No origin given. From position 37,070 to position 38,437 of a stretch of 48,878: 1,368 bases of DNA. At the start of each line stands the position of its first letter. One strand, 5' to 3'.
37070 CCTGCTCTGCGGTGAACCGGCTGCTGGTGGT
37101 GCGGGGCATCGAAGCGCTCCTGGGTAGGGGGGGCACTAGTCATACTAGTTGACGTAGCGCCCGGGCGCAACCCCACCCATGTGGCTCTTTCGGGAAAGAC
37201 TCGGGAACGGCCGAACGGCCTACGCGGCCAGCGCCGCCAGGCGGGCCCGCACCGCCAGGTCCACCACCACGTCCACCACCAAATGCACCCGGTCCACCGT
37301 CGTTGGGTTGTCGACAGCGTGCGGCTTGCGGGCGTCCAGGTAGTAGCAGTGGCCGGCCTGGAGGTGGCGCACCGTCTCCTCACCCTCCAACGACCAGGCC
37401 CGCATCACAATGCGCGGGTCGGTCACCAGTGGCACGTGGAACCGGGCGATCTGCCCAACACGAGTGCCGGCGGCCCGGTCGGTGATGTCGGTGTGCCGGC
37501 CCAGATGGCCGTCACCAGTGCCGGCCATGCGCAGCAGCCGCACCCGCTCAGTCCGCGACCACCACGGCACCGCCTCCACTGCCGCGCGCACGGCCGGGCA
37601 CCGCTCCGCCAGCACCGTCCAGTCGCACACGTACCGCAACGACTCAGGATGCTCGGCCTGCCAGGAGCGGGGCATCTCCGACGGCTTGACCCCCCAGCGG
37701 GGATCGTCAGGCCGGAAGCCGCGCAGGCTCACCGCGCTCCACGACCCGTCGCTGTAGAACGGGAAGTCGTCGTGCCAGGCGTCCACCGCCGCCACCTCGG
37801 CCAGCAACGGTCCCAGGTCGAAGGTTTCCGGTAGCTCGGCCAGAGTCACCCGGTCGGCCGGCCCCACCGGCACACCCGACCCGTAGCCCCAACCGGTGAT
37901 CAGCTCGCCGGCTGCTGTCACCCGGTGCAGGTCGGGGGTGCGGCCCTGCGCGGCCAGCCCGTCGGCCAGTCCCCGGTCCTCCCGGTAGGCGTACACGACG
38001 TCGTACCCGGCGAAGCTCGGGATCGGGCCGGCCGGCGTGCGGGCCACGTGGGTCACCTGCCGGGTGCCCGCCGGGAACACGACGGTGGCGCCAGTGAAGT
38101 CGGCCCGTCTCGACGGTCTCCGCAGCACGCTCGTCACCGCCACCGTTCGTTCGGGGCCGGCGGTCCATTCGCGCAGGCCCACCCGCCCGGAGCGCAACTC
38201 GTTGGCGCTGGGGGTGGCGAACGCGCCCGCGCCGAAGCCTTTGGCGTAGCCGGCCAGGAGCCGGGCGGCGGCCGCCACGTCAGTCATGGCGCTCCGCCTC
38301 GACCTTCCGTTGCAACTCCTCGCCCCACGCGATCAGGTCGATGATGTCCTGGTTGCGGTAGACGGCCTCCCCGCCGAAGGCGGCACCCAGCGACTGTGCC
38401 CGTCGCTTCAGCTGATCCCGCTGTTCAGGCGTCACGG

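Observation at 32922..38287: Amidoligase + class-II GATase + GGCT + Asp/Asn-hydroxylase-like cupin, each behind its own copy of a conserved promoter: candidate adduct-synthesis arm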

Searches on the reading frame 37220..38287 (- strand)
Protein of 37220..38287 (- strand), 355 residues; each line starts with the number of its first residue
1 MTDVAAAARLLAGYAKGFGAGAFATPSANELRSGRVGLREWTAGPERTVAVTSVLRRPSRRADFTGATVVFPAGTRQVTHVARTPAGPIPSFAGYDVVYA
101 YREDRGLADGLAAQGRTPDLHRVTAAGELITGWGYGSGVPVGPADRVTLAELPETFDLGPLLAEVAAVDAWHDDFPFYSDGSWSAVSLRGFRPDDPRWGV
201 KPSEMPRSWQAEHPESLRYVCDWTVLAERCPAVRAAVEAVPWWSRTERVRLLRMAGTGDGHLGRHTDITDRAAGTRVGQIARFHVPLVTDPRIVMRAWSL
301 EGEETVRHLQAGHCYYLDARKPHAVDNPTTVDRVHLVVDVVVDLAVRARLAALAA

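Call 3: search_protein_families(library=pfam, proteins=[window:37220-38287:-], max_evalue=0.01)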
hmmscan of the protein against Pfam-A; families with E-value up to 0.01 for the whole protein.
window:37220-38287:- (355 aa): 2 families
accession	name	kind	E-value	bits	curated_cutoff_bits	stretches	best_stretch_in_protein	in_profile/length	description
PF05118.21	Asp_Arg_Hydrox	-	5.4e-09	36.5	22.6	1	224-341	50-155/157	Aspartyl/Asparaginyl beta-hydroxylase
PF07883.17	Cupin_2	-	0.0085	16.2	27.2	0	302-336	35-66/70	Cupin domain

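Call 8: search_dna_similar(query=window:37220-38287:-, collection=phages, mode=protein, max_rows=40)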
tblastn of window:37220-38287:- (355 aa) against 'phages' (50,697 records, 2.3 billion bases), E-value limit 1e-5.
Records with a match: 2; places in all: 2; records where one place covers at least 80% of the query: 2.
Best place of each record, by identity: <60% 2.
By first word of the organism name: Mycobacterium 2.
By host as written in the record: Mycobacterium smegmatis mc2 155 2.
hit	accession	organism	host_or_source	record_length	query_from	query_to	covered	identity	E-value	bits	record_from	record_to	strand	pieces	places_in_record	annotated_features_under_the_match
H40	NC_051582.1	Mycobacterium phage LilMcDreamy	Mycobacterium smegmatis mc2 155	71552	26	329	86%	49.0%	5e-79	269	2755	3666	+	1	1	4: hypothetical protein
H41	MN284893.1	Mycobacterium phage LilMcDreamy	Mycobacterium smegmatis mc2 155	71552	26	329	86%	49.0%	5e-79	269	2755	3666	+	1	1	4: hypothetical protein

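Call 10: get_annotated_region(hit=H40, flank=9000)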
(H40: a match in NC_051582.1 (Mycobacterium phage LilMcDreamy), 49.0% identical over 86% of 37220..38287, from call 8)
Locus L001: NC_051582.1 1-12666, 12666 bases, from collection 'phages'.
description: Mycobacterium phage LilMcDreamy, complete genome.
organism: Mycobacterium phage LilMcDreamy (NCBI taxid 2652422)
taxonomy: Viruses; Duplodnaviria; Heunggongvirae; Uroviricota; Caudoviricetes; Bclasvirinae; Lilmcdreamyvirus; Lilmcdreamyvirus lilmcdreamy
host: Mycobacterium smegmatis mc2 155; source: soil; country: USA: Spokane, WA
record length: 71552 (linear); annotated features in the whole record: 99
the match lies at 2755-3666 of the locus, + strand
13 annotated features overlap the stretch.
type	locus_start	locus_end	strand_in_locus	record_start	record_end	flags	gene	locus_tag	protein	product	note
CDS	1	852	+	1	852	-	1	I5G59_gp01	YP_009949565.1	ParB-like partition protein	-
CDS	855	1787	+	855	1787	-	2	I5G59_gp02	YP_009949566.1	queuine tRNA-ribosyltransferase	-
CDS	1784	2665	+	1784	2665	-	3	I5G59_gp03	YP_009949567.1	hypothetical protein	-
CDS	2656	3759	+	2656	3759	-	4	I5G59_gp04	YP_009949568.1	hypothetical protein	-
CDS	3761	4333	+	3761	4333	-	5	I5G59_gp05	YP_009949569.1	terminase small subunit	-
CDS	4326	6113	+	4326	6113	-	6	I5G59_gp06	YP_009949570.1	terminase large subunit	-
CDS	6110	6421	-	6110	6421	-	7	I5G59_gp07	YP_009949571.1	hypothetical protein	-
CDS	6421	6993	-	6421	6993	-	8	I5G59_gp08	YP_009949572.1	RuvC-like Holliday junction resolvase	-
CDS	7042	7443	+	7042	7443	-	9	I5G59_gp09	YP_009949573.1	hypothetical protein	-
CDS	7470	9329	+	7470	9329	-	10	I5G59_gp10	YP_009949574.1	portal protein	-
CDS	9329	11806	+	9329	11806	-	11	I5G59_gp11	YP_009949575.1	portal protein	-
CDS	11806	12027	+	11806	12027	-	12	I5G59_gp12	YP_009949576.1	hypothetical protein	-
CDS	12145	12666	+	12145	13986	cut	13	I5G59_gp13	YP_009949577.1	major head protein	-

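Call 12: search_protein_families(library=pfam, proteins=[L001:855-1787:+, L001:1784-2665:+], max_evalue=0.01)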
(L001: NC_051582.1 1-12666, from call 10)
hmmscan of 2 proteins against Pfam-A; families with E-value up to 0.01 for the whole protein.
L001:855-1787:+ (310 aa): 1 family
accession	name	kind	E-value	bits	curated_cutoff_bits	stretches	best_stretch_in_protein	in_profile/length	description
PF12851.13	Tet_JBP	-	0.0022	17.7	34.9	1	171-243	90-162/164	Oxygenase domain of the 2OGFeDO superfamily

L001:1784-2665:+ (293 aa): 2 families
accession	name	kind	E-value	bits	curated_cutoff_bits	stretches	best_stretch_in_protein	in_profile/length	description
PF18724.6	ADDT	-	2.7e-12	47.3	26.2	1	86-227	86-229/232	Amino acid:DNA transferase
PF18746.6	aGPT-Pplase3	-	0.0026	17.6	25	1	72-182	118-228/279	Alpha-glutamyl/putrescinyl thymine pyrophosphorylase clade 3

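Call 34: search_protein_families(library=phrogs, proteins=[window:37220-38287:-], max_evalue=0.001)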
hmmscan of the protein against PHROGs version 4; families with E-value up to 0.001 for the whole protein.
window:37220-38287:- (355 aa): 0 families

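Call 35: search_protein_families(library=ncbifam, proteins=[window:37220-38287:-], max_evalue=0.01)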
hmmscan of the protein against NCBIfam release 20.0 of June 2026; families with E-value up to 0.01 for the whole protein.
window:37220-38287:- (355 aa): 0 families

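Call 36: find_homologous_proteins(query=window:37220-38287:-, max_evalue=0.001)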
Query window:37220-38287:- (355 aa): 316 proteins with E <= 0.001 among 8000 candidates; the best 120 are listed.
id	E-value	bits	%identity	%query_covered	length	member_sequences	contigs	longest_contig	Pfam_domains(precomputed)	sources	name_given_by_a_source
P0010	2.1e-236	802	100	100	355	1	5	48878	PF05118.22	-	-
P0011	7.6e-129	448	60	97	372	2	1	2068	-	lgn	-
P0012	1.2e-127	444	60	97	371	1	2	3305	-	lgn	-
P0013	3.3e-126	439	59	97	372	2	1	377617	-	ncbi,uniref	ncbi:aspartyl/asparaginyl beta-hydroxylase domain-containing protein [Kribbella sp. NPDC059898]|unir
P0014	1.1e-124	434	58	97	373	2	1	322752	PF05118.22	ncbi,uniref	ncbi:aspartyl/asparaginyl beta-hydroxylase domain-containing protein [Kribbella sp. NPDC058245]|unir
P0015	5.6e-123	429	58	98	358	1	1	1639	-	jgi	jgi:hypothetical protein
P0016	6.8e-123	428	57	97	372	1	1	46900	PF05118.22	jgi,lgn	jgi:hypothetical protein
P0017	7.6e-122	425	57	97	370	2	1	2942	-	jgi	-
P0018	1.7e-121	424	58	93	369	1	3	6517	-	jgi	jgi:hypothetical protein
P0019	6.7e-120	419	56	97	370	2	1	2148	PF05118.22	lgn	-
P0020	4.4e-119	416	55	98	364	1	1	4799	-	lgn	-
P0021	8.9e-118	412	56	96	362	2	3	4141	PF05118.22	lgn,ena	-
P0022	2.4e-117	410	55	97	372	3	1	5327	PF05118.22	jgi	-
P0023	3.8e-116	406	56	98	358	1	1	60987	PF05118.22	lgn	-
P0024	5.6e-116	406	55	98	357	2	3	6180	-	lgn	-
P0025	1.0e-114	401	55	100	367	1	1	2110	PF05118.22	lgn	-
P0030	1.6e-112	394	56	95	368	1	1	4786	PF05118.22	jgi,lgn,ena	-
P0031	3.0e-112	393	55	94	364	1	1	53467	PF05118.22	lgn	-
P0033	9.8e-112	392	53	98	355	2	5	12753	PF05118.22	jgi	jgi:Aspartyl/Asparaginyl beta-hydroxylase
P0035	8.3e-111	389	53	98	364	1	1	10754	PF05118.22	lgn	-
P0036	8.6e-111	389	56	97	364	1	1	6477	PF05118.22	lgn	-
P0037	1.9e-109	384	55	98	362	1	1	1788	PF05118.22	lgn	-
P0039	7.1e-109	382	54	99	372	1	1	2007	PF05118.22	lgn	-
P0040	7.5e-109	382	55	98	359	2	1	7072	PF05118.22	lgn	-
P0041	9.3e-109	382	53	97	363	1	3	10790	PF05118.22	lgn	-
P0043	1.3e-108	381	55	99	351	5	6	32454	PF05118.22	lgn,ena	-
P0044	1.5e-108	381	52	99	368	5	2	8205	PF05118.22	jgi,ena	jgi:hypothetical protein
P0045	1.5e-108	381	53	95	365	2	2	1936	PF05118.22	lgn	-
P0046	2.1e-108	381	53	99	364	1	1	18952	PF05118.22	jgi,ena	-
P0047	2.4e-108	381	55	99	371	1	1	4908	PF05118.22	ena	-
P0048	3.3e-108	380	53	97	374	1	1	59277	PF05118.22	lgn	-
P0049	4.7e-108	380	55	97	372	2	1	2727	PF05118.22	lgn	-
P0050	1.3e-107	378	52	100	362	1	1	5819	PF05118.22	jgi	jgi:hypothetical protein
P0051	3.9e-107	377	54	94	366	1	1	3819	PF05118.22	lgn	-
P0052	5.0e-107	376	51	97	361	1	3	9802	PF05118.22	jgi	jgi:hypothetical protein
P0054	9.9e-107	375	54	97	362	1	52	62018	PF05118.22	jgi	jgi:hypothetical protein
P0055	1.0e-106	375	52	98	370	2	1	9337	PF05118.22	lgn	-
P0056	1.0e-106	375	53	98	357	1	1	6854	PF05118.22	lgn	-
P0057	1.1e-106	375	53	97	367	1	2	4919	PF05118.22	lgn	-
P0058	1.7e-106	374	52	98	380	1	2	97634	PF05118.22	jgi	jgi:hypothetical protein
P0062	1.4e-105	371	54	97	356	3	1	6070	PF05118.22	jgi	jgi:hypothetical protein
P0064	1.7e-105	371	52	94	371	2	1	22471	PF05118.22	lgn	-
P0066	8.0e-105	369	51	99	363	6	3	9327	PF05118.22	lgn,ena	-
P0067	9.8e-105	369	51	98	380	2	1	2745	PF05118.22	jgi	jgi:hypothetical protein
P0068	1.3e-104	368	51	99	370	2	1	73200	PF05118.22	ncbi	-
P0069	1.3e-104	368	53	100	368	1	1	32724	PF05118.22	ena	-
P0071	2.0e-104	368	53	93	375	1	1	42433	PF05118.22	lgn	-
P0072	2.3e-104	367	52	97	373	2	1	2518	PF05118.22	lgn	-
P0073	6.9e-104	366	49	98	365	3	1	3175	PF05118.22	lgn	-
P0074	7.4e-104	366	49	98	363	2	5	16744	PF05118.22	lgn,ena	-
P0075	1.0e-103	365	51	97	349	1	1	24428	PF05118.22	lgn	-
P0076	1.1e-103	365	52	99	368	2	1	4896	PF05118.22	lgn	-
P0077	1.6e-103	365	53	97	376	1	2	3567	PF05118.22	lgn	-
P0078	2.0e-103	364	53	100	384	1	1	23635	PF05118.22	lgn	-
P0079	2.2e-103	364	50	96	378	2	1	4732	PF05118.22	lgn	-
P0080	2.4e-103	364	53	97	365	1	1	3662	PF05118.22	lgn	-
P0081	3.2e-103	364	50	94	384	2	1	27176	PF05118.22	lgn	-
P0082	3.4e-103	364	51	99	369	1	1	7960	PF05118.22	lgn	-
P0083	3.5e-103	364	52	99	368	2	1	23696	PF05118.22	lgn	-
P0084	3.9e-103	363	54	97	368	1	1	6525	PF05118.22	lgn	-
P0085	5.0e-103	363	53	97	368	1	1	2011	PF05118.22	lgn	-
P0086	6.0e-103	363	51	96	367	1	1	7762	PF05118.22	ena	-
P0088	1.4e-102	362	53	96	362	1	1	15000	PF05118.22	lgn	-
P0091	2.4e-102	361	52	99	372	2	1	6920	PF05118.22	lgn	-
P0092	2.8e-102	361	51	97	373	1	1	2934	PF05118.22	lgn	-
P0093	3.4e-102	360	51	99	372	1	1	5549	PF05118.22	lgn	-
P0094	3.4e-102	360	52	93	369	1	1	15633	PF05118.22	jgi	jgi:hypothetical protein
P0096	5.9e-102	360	51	98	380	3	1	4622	PF05118.22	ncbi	-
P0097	7.0e-102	359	51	97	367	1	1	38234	PF05118.22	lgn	-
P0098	8.7e-102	359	51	97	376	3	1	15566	PF05118.22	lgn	-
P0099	2.8e-101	357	51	97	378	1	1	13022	PF05118.22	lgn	-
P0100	2.9e-101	357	53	96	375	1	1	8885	PF05118.22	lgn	-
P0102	7.4e-101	356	52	96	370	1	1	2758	PF05118.22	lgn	-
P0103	9.1e-101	356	51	98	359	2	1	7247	PF05118.22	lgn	-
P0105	1.0e-100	355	53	96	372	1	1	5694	PF05118.22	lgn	-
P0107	1.6e-100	355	52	99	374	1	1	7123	PF05118.22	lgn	-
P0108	1.8e-100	355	48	94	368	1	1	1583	PF05118.22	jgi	jgi:hypothetical protein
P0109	1.9e-100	355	50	98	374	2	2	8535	PF05118.22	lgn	-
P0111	2.7e-100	354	52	96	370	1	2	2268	PF05118.22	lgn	-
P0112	2.8e-100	354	53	97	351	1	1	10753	PF05118.22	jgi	jgi:hypothetical protein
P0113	3.1e-100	354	51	97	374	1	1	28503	PF05118.22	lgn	-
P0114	3.1e-100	354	51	97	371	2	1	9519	PF05118.22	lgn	-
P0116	5.5e-100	353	53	95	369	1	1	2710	PF05118.22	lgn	-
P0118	2.2e-99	351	51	97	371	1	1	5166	PF05118.22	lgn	-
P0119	2.4e-99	351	50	93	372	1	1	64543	PF05118.22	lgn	-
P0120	2.8e-99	351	48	99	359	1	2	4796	PF05118.22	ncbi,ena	-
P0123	6.0e-99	350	49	98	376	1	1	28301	PF05118.22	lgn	-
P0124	8.9e-99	349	51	96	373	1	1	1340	PF05118.22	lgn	-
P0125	1.3e-98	348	51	97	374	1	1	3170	PF05118.22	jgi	jgi:hypothetical protein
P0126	1.8e-98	348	50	93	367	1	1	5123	PF05118.22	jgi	jgi:hypothetical protein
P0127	1.8e-98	348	52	96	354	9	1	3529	PF05118.22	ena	-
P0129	2.6e-98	348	52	97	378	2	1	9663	PF05118.22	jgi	jgi:hypothetical protein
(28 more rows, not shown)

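Call 37: find_encoding_contigs(protein=P0013, flank=10000, max_places=2)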
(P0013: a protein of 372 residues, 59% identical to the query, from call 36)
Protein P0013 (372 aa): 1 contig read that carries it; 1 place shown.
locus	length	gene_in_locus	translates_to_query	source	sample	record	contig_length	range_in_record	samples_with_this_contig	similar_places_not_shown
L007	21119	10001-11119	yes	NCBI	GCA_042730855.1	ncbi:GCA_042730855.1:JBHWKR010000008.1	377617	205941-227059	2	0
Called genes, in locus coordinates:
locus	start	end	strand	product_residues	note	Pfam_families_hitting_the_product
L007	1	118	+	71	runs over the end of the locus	-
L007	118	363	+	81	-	-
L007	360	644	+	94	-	-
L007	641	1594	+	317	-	-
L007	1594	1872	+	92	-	-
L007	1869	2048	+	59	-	-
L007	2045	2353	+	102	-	PF26802:DUF8270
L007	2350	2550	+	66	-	-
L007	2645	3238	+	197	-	PF09250:Prim-Pol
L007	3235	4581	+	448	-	PF13481:AAA_25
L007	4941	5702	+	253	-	-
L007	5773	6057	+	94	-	PF01844:HNH (faint)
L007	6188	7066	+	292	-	-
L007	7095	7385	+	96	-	-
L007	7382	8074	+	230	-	PF02195:ParB_N (weak)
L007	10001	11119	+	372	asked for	-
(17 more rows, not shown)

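Call 38: find_encoding_contigs(protein=P0054, flank=10000, max_places=2)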
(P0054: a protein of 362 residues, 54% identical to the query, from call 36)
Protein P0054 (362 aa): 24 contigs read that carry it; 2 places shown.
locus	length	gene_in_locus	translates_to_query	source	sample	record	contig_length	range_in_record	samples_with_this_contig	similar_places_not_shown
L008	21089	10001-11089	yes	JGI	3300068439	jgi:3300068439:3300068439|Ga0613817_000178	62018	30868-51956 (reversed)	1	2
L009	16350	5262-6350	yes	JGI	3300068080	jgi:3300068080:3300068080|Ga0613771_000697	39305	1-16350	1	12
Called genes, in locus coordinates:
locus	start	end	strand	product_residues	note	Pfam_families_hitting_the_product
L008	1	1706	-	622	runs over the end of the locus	PF00476:DNA_pol_A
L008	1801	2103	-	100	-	PF13384:HTH_23 (faint), PF13551:HTH_29 (faint), PF13936:HTH_38 (faint)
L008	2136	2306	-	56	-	-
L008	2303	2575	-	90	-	-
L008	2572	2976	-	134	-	PF11753:DUF3310 (weak)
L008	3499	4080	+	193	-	-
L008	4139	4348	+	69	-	-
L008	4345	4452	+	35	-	-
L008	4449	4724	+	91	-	-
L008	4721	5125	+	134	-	-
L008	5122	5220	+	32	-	-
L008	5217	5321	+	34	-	-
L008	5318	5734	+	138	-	-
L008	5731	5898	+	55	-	-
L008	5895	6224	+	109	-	-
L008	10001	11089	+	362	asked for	PF05118:Asp_Arg_Hydrox (weak)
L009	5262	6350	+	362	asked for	PF05118:Asp_Arg_Hydrox (weak)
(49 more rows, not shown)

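Call 39: find_encoding_contigs(protein=P0058, flank=10000, max_places=2)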
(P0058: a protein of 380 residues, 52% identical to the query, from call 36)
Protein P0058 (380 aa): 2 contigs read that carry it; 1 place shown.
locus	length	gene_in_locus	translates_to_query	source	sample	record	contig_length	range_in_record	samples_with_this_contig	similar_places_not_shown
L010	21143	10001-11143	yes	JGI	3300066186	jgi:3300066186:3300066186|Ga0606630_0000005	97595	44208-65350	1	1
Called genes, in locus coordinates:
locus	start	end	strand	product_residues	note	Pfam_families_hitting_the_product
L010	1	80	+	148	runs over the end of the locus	-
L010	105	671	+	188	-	-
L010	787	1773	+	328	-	PF03080:Neprosin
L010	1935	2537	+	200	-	-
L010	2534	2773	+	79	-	-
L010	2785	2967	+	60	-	-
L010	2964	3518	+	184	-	-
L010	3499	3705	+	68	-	-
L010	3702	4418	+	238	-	-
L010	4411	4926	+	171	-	-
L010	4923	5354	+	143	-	-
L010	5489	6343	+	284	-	-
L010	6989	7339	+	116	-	-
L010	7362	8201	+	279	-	-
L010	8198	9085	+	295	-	-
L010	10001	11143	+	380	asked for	PF05118:Asp_Arg_Hydrox (weak)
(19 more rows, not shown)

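Call 69: find_related_loci(query=A4, collection=viral_contigs, flank=10000)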
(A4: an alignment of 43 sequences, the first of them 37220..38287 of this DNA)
Query A4 (355 aa) in viral_contigs; peptide patterns used: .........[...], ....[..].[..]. (x = any residue, [..] = any of these).
70 stretches matched a pattern; 61 encode a relative of the query (tblastn E <= 1e-3); 60 distinct loci.
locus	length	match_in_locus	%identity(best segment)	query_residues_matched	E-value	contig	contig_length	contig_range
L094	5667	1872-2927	57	8-352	4e-123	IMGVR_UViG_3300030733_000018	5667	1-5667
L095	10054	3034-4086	55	8-351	3e-115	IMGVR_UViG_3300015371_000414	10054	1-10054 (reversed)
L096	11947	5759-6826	53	1-351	3e-111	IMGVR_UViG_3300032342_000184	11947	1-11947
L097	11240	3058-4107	55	4-351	2e-109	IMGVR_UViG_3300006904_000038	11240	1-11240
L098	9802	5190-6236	51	3-347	1e-103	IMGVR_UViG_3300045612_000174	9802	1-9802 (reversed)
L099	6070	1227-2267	54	8-352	4e-103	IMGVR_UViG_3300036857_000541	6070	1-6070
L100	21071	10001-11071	53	2-352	2e-102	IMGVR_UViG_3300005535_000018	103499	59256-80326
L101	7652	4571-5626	51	2-350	1e-99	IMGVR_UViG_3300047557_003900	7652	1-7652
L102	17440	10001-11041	51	7-347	8e-100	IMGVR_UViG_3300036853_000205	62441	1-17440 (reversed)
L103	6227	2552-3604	48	1-350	2e-97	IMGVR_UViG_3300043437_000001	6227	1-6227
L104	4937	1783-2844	49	8-351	3e-96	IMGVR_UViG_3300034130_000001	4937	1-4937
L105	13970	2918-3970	47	1-350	9e-96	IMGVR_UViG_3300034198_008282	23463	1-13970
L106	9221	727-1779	45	3-352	2e-93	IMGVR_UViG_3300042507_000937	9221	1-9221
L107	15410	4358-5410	45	3-352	3e-93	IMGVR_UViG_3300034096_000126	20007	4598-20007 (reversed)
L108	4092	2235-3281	51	9-352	6e-93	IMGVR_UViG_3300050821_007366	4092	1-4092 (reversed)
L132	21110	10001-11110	32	3-347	1e-48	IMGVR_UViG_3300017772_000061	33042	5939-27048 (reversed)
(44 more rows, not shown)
